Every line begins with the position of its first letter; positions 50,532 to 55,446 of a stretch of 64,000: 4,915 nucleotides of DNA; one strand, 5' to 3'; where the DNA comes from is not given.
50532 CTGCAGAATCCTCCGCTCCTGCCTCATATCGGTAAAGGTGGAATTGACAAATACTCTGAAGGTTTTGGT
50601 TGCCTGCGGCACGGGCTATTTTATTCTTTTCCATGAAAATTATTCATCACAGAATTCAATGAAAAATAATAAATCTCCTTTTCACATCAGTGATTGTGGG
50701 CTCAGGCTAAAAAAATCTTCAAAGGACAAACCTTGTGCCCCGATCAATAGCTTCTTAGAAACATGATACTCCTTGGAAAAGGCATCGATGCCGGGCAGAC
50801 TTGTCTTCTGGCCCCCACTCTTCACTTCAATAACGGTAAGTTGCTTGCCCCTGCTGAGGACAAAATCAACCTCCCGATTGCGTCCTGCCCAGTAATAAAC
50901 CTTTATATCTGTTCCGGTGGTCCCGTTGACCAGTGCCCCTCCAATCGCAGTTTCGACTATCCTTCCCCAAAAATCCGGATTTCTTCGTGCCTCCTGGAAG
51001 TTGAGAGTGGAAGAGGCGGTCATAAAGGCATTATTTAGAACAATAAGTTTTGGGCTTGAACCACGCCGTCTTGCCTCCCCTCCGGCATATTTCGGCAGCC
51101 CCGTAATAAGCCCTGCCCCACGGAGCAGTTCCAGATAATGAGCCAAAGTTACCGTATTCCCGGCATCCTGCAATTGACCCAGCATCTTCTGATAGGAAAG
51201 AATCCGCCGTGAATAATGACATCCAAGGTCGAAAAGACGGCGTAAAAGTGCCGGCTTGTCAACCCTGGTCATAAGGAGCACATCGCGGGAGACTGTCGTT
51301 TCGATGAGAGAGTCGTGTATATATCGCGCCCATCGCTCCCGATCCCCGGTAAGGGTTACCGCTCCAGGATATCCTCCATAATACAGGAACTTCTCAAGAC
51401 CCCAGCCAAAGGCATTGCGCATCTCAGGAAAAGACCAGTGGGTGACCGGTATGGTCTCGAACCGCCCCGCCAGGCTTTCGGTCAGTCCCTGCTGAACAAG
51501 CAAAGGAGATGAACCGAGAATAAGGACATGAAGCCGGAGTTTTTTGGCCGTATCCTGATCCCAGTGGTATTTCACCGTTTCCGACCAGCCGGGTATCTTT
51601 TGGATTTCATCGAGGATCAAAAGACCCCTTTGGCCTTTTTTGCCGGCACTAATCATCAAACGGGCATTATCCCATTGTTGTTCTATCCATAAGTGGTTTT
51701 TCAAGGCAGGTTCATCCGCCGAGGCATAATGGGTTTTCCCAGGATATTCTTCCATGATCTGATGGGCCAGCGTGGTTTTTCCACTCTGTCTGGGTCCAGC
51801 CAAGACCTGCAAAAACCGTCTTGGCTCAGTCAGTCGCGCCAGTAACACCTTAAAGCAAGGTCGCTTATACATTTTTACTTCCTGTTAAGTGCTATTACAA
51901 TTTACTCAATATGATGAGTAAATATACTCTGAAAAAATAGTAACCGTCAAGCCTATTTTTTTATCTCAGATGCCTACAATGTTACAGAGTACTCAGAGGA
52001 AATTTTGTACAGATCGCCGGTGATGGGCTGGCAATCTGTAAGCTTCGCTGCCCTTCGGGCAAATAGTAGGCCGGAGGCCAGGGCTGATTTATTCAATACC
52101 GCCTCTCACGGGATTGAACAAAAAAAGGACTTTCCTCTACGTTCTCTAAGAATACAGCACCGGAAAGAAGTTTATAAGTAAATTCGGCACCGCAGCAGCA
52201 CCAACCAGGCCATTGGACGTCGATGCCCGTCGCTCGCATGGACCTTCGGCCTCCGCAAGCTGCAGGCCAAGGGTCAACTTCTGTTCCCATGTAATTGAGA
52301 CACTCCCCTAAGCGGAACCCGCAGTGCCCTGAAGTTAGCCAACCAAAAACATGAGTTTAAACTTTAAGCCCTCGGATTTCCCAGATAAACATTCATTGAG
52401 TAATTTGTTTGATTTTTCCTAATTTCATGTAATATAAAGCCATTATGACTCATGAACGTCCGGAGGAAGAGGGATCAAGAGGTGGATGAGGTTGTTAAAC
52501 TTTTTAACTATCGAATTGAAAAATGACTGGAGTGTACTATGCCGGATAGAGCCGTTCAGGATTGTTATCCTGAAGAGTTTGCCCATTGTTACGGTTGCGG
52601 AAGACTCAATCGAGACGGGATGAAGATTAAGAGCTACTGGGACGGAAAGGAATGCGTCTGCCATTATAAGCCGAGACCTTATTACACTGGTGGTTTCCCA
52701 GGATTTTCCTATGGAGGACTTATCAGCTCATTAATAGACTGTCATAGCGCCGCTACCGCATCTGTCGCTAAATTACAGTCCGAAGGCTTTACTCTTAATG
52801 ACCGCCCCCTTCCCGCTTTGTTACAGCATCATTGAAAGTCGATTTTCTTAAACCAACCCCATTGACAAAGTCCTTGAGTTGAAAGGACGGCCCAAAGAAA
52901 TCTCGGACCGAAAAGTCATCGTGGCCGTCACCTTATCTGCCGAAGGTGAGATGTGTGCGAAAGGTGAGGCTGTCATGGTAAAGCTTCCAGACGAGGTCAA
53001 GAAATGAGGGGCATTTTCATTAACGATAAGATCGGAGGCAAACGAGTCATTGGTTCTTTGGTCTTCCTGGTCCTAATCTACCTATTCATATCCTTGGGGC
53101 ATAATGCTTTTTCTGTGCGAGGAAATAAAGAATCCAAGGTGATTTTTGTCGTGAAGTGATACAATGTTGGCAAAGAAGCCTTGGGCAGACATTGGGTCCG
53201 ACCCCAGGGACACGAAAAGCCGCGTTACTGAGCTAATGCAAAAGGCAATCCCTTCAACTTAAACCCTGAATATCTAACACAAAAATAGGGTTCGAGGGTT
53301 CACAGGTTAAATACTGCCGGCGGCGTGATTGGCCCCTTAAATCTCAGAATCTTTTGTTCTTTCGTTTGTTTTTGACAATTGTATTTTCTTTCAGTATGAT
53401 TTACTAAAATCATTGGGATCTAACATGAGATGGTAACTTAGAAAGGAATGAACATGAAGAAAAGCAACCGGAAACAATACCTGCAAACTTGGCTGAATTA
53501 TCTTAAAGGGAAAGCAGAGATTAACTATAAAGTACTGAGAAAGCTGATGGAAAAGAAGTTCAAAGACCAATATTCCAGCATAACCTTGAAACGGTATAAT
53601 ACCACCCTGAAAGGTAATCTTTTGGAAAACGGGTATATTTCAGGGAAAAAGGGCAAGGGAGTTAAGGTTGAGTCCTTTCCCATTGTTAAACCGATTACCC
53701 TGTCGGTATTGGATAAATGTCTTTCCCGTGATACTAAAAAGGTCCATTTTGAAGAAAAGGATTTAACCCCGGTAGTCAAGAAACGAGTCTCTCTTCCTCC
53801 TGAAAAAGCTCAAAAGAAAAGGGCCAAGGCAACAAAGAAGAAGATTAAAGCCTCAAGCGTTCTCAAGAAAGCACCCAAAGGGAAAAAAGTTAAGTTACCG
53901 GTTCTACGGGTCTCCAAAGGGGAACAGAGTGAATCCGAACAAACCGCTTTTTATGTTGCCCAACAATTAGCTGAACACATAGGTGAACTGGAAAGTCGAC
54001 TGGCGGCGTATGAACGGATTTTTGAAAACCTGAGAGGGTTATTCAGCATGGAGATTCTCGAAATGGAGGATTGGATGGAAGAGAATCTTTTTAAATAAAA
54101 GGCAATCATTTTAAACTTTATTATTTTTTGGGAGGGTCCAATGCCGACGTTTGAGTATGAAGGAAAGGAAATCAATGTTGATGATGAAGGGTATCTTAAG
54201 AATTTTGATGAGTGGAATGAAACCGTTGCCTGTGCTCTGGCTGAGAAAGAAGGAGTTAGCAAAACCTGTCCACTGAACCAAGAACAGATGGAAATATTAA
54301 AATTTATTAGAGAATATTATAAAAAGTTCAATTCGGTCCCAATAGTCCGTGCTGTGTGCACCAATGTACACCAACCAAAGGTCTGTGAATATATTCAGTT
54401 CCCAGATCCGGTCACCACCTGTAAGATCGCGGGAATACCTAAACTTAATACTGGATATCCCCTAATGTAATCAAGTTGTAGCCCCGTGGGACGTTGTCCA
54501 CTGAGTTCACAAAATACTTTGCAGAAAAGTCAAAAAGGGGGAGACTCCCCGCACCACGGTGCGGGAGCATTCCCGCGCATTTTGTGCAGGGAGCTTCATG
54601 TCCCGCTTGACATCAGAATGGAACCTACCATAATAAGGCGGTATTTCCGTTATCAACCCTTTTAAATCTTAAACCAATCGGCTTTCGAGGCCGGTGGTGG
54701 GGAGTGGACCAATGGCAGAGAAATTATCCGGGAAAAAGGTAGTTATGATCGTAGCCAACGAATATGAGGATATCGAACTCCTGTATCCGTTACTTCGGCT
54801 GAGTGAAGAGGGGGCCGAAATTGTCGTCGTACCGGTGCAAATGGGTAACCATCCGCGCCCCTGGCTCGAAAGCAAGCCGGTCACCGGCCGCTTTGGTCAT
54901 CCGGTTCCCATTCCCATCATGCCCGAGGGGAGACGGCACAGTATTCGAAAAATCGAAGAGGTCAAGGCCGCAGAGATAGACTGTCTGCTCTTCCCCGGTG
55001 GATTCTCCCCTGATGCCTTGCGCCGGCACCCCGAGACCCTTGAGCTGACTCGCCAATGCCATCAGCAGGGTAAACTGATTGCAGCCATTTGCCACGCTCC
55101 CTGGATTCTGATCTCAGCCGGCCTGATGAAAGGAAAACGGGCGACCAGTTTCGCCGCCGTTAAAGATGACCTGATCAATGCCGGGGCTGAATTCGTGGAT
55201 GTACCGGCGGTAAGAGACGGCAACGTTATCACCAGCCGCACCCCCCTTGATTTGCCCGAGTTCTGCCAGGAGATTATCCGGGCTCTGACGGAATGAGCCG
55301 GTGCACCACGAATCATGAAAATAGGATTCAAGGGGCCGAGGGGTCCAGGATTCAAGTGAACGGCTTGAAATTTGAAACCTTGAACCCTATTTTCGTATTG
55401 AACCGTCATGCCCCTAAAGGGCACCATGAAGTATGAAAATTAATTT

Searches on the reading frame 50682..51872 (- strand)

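Call 15: search_protein_families(library=pfam, proteins=[window:50682-51872:-])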
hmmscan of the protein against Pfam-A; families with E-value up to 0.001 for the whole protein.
window:50682-51872:- (396 aa): 4 families
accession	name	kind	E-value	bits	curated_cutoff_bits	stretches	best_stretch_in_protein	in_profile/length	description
PF13173.12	AAA_14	-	4.5e-25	88.6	27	1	22-151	5-128/129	AAA domain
PF13635.12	DUF4143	-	6.6e-24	84.9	28.1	1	196-353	2-160/160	Domain of unknown function (DUF4143)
PF00004.35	AAA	-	6.4e-06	27.1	21.2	1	23-97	2-73/131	ATPase family associated with various cellular activities (AAA)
PF01637.24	ATPase_2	-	0.0007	19.9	33.2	0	11-43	12-44/225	ATPase domain predominantly from Archaea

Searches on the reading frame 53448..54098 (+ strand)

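Call 15: search_protein_families(library=pfam, proteins=[window:53448-54098:+])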
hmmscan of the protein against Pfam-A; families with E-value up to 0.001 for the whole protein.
window:53448-54098:+ (216 aa): 0 families

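Call 33: search_protein_families(library=pfam, max_evalue=1, proteins=[window:53448-54098:+])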
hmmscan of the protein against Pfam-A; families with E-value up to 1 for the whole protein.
window:53448-54098:+ (216 aa): 3 families
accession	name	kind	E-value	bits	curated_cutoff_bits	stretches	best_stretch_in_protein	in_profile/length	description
PF07244.20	POTRA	-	0.045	14.9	21.3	1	20-65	9-54/79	Surface antigen variable number repeat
PF05873.17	Mt_ATP-synt_D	-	0.091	13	27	1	91-211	17-136/154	ATP synthase D chain, mitochondrial (ATP5H)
PF16533.10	SOAR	-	0.89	10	25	1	121-191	22-93/101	STIM1 Orai1-activating region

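Call 75: search_protein_families(library=phrogs, max_evalue=0.01, proteins=[window:53448-54098:+])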
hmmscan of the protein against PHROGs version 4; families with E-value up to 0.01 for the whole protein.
window:53448-54098:+ (216 aa): 0 families

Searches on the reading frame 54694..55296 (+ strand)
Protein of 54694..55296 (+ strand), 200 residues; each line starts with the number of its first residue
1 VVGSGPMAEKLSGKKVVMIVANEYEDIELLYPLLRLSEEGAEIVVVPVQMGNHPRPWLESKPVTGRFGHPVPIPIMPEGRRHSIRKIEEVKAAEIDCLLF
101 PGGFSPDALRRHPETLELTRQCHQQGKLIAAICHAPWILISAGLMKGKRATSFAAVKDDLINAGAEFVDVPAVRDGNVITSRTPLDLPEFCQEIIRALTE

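Call 15: search_protein_families(library=pfam, proteins=[window:54694-55296:+])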
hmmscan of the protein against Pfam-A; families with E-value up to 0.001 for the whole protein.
window:54694-55296:+ (200 aa): 1 family
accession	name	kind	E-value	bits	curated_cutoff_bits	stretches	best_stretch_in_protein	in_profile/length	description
PF01965.30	DJ-1_PfpI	-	4.6e-47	160.4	26.6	1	14-196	1-164/165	DJ-1/PfpI family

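Call 54: find_homologous_proteins(query=window:54694-55296:+, max_evalue=1e-60)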
Query window:54694-55296:+ (200 aa): 884 proteins with E <= 1e-60 among 2865 candidates; the best 120 are listed.
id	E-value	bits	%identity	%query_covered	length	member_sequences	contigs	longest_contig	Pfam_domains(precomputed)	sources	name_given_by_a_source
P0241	3.7e-123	427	96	97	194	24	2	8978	PF01965.31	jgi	jgi:deglycase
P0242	1.2e-118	412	91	100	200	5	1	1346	PF01965.31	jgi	jgi:protease I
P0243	7.2e-115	399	89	97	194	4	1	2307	PF01965.31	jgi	jgi:protease I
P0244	1.0e-114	399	90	96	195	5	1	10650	PF01965.31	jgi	jgi:protease I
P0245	3.7e-107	374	83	96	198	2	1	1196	PF01965.31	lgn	-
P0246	9.4e-107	373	84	96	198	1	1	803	PF01965.31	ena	-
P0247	1.0e-106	373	85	97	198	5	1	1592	PF01965.31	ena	-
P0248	2.2e-105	369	80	97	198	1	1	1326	PF01965.31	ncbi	-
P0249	3.5e-101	355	80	97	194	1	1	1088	PF01965.31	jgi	jgi:protease I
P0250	1.6e-99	349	79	96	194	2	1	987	PF01965.31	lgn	-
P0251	2.1e-99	349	79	97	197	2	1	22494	PF01965.31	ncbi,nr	ncbi:MAG: type 1 glutamine amidotransferase [Deltaproteobacteria bacterium]|nr:type 1 glutamine amid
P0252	8.7e-99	347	78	97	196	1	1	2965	PF01965.31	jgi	jgi:protease I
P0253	1.3e-98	346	79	97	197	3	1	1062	PF01965.31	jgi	jgi:protease I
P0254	2.3e-98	346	77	97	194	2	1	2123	PF01965.31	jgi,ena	-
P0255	6.0e-98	344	78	97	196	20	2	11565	PF01965.31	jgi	jgi:protease I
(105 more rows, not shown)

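Call 56: find_encoding_contigs(protein=P0244, flank=10000, max_places=4)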
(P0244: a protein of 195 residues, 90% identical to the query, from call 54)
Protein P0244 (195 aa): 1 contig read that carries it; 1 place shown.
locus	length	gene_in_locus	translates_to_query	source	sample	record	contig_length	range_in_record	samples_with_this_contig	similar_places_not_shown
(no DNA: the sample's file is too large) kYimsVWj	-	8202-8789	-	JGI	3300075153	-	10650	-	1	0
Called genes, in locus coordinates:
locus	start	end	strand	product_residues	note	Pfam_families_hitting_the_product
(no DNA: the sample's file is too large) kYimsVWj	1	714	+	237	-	?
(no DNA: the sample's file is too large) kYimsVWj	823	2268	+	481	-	PF01266:DAO, PF07992:Pyr_redox_2 (faint), PF04324:Fer2_BFD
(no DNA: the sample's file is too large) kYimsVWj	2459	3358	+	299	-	PF00070:Pyr_redox (faint), PF01266:DAO (faint), PF03486:HI0933_like (faint), PF07992:Pyr_redox_2, PF12831:FAD_oxidored (weak), PF13450:NAD_binding_8 (faint), PF13738:Pyr_redox_3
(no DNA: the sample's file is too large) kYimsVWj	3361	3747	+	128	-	PF07892:DUF1667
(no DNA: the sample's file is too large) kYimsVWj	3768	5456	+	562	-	PF00999:Na_H_Exchanger, PF02254:TrkA_N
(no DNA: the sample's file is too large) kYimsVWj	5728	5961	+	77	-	PF01402:RHH_1 (weak)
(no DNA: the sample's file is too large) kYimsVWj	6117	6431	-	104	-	-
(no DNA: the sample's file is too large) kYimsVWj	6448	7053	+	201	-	PF00657:Lipase_GDSL, PF13472:Lipase_GDSL_2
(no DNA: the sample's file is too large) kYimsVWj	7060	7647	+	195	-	PF01209:Ubie_methyltran, PF02475:TRM5-TYW2_MTfase (weak), PF13489:Methyltransf_23, PF01135:PCMT (weak), PF13847:Methyltransf_31, PF13649:Methyltransf_25, PF08241:Methyltransf_11, PF08242:Methyltransf_12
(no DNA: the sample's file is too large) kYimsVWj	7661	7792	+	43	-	-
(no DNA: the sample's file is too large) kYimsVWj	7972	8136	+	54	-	-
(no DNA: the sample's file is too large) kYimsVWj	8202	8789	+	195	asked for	PF01965:DJ-1_PfpI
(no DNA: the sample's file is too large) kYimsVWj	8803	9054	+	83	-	PF04014:MazE_antitoxin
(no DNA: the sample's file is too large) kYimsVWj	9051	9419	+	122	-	PF01850:PIN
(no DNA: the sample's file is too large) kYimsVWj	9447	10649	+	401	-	?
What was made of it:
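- The genes found upstream of GDSL/DJ-1 in one relative (Na+/H+ exchanger, DUF1667, GlpA-like; call 56) are absent from the window. The ancestral upstream genes are missing from the window (call 56).
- Tried and rejected: Another shows genes that are absent from the window (call 56).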
